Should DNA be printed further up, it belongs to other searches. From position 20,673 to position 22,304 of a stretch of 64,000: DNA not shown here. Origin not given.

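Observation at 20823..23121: Translationally coupled AsnB-like adenylating enzyme (no glutaminase nucleophile) and RaSEA/TIGR01210-like radical SAM enzyme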

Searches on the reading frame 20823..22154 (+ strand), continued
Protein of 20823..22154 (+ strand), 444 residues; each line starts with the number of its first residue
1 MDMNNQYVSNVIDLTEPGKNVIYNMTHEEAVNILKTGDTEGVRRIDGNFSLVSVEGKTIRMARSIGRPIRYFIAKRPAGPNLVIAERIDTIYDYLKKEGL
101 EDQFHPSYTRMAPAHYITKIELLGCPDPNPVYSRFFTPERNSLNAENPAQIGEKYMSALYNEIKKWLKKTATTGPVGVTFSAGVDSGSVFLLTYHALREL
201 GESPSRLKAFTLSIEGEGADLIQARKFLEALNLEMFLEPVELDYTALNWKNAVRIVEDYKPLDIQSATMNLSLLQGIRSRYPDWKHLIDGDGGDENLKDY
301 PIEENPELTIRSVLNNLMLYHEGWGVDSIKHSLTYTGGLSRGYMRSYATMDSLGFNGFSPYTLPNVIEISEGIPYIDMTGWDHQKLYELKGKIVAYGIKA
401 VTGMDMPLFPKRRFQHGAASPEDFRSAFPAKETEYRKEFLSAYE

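Call 53: search_protein_families(library=ncbifam, proteins=[L071:8263-9747:+, L079:6082-7641:+, L071:7325-8263:+], max_evalue=1)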
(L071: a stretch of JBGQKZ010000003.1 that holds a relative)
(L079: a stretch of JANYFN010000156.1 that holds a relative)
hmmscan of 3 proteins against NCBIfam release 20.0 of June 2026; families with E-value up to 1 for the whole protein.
L071:8263-9747:+ (495 aa): 79 families (the best 25 are shown)
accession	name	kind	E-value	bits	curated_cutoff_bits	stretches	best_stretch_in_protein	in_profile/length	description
NF049967.1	QhpG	equivalog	1.1e-22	80.5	240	2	131-348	84-274/423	flavin-dependent monooxygenase QhpG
NF033113.0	halo_ClmS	equivalog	2.9e-19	69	900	2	131-408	106-357/570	chloramphenicol-biosynthetic FADH2-dependent halogenase CmlS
TIGR02032.1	GG-red-SF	subfamily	1.5e-14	54.4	158.8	2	8-43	2-37/297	geranylgeranyl reductase family protein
NF038171.1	maturase_LodB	equivalog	4.5e-13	49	400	2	131-200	99-171/361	lysine-epsilon-oxidase maturase LodB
NF038174.1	maturase_GoxB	equivalog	1.4e-11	44.1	400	3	8-62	2-56/358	glycine oxidase maturase GoxB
NF041080.1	DGGGPL_reductase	equivalog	1.7e-05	23.9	580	1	8-40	3-35/447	digeranylgeranylglycerophospholipid reductase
NF003724.0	PRK05329.2-3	equivalog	2.3e-05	23.6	327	1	8-117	3-109/426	glycerol-3-phosphate dehydrogenase subunit GlpB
NF004991.0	PRK06370.1-3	subfamily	0.00018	20.2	620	1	3-38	32-67/509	FAD-containing oxidoreductase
NF045655.1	MkRedMenJ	equivalog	0.00027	20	700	1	6-60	4-59/406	menaquinone reductase MenJ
TIGR03364.1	HpnW_proposed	hypoth_equivalog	0.00031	19.9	285.1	1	8-42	2-36/365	TIGR03364 family FAD-dependent oxidoreductase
NF002480.1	PRK01747.1-1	equivalog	0.00031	19.3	540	1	4-53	246-293/645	bifunctional tRNA (5-methylaminomethyl-2-thiouridine)(34)-methyltransferase MnmC2/FAD-dependent 5-carboxymethylaminomethyl-2-thiouridine(34)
NF041385.1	Dggglyphlred_Halo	equivalog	0.00038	19.1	700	1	133-198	96-160/405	digeranylgeranylglycerophospholipid reductase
NF004832.0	PRK06184.1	subfamily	0.00041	19.2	476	1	6-43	6-43/506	hypothetical protein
NF003725.0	PRK05329.2-4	equivalog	0.00047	19.2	345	1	6-39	8-41/429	glycerol-3-phosphate dehydrogenase subunit GlpB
TIGR01790.1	carotene-cycl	subfamily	0.00066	18.9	209.5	1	8-39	1-32/387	lycopene cyclase family protein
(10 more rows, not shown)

L079:6082-7641:+ (520 aa): 53 families (the best 25 are shown)
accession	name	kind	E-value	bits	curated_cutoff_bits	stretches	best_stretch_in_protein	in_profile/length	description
NF049967.1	QhpG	equivalog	8.5e-22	77.6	240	2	130-343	84-272/423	flavin-dependent monooxygenase QhpG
NF033113.0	halo_ClmS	equivalog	2.5e-21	75.8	900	2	130-345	106-309/570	chloramphenicol-biosynthetic FADH2-dependent halogenase CmlS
TIGR02032.1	GG-red-SF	subfamily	9.7e-18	64.9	158.8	2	129-345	89-285/297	geranylgeranyl reductase family protein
NF038174.1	maturase_GoxB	equivalog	2.9e-11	43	400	2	7-63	2-58/358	glycine oxidase maturase GoxB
NF041080.1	DGGGPL_reductase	equivalog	1.6e-06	27.3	580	2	130-196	94-163/447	digeranylgeranylglycerophospholipid reductase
NF038171.1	maturase_LodB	equivalog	3.7e-06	26.3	400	1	130-201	99-172/361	lysine-epsilon-oxidase maturase LodB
NF007450.0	PRK10015.1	subfamily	1.9e-05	23.5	466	2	1-38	1-38/429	FAD-dependent oxidoreductase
NF004831.0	PRK06183.1-5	equivalog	3.8e-05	22.3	546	2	2-37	5-40/568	bifunctional 3-(3-hydroxy-phenyl)propionate/3-hydroxycinnamic acid hydroxylase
NF041385.1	Dggglyphlred_Halo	equivalog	7.9e-05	21.4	700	1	131-201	95-163/405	digeranylgeranylglycerophospholipid reductase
TIGR01790.1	carotene-cycl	subfamily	9.1e-05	21.7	209.5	2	8-38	2-32/387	lycopene cyclase family protein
NF005691.0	PRK07494.1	equivalog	0.00013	20.7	459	1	2-37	5-40/404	UbiH/UbiF family hydroxylase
NF053548.1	violacein_VioC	equivalog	0.00014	21.1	760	1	7-196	3-175/429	NADP-dependent violacein biosynthesis oxygenase VioC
NF045655.1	MkRedMenJ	equivalog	0.00023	20.2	700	1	5-61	4-61/406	menaquinone reductase MenJ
TIGR02023.1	BchP-ChlP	subfamily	0.00056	19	343.3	1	130-202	91-167/388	geranylgeranyl diphosphate reductase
NF053717.1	VnlPnlRedVprA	equivalog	0.00081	18.3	600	1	2-39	3-40/481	vinyl phenol reductase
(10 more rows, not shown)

L071:7325-8263:+ (313 aa): 3 families
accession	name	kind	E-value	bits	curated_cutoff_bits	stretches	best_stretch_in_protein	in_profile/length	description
TIGR01210.1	TIGR01210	equivalog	9.7e-33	113.7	212.15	1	31-301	4-285/313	archaeosine biosynthesis radical SAM protein RaSEA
TIGR01212.1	TIGR01212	equivalog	0.014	14.5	180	1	148-211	138-201/302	tRNA modification radical SAM protein MnmL/YtqA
TIGR04479.1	bcpD_PhpK_rSAM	subfamily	0.027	12.8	600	1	151-195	345-389/504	PhpK family radical SAM P-methyltransferase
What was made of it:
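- On RaSEA (TIGR01210 equivalog; archaeosine synthase beta subunit): The Gemmataceae orthologue scores 113.7 (call 53).
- Closest known: Cytoplasmic radical SAM maturation systems for periplasmic propeller or cytochrome enzymes. Same: The flavoenzyme matches QhpG weakly (call 53).
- The flavoenzyme's best NCBIfam matches are QhpG, followed (after the halogenase CmlS and the geranylgeranyl reductase family) by LodB and GoxB, which make protein-derived quinone cofactors (call 53).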

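Call 55: search_solved_structures(query=L082:12266-13753:+, max_evalue=1e-30, show_alignments=2)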
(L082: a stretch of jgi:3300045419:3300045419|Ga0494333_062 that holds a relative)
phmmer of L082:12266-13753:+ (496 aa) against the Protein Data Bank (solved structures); distinct sequences matched with E-value up to 1e-30: 4.
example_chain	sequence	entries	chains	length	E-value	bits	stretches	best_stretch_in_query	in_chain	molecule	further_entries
7xgb_A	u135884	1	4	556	3.5e-52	180.8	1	7-415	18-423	Tetracycline 7-halogenase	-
7v0b_A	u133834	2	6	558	3.6e-52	180.8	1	7-415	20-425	Tetracycline 7-halogenase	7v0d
6bzt_A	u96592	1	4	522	7.7e-48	166.5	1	7-404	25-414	Halogenase PltM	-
6bza_A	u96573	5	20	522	8.8e-48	166.3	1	7-404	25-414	Halogenase PltM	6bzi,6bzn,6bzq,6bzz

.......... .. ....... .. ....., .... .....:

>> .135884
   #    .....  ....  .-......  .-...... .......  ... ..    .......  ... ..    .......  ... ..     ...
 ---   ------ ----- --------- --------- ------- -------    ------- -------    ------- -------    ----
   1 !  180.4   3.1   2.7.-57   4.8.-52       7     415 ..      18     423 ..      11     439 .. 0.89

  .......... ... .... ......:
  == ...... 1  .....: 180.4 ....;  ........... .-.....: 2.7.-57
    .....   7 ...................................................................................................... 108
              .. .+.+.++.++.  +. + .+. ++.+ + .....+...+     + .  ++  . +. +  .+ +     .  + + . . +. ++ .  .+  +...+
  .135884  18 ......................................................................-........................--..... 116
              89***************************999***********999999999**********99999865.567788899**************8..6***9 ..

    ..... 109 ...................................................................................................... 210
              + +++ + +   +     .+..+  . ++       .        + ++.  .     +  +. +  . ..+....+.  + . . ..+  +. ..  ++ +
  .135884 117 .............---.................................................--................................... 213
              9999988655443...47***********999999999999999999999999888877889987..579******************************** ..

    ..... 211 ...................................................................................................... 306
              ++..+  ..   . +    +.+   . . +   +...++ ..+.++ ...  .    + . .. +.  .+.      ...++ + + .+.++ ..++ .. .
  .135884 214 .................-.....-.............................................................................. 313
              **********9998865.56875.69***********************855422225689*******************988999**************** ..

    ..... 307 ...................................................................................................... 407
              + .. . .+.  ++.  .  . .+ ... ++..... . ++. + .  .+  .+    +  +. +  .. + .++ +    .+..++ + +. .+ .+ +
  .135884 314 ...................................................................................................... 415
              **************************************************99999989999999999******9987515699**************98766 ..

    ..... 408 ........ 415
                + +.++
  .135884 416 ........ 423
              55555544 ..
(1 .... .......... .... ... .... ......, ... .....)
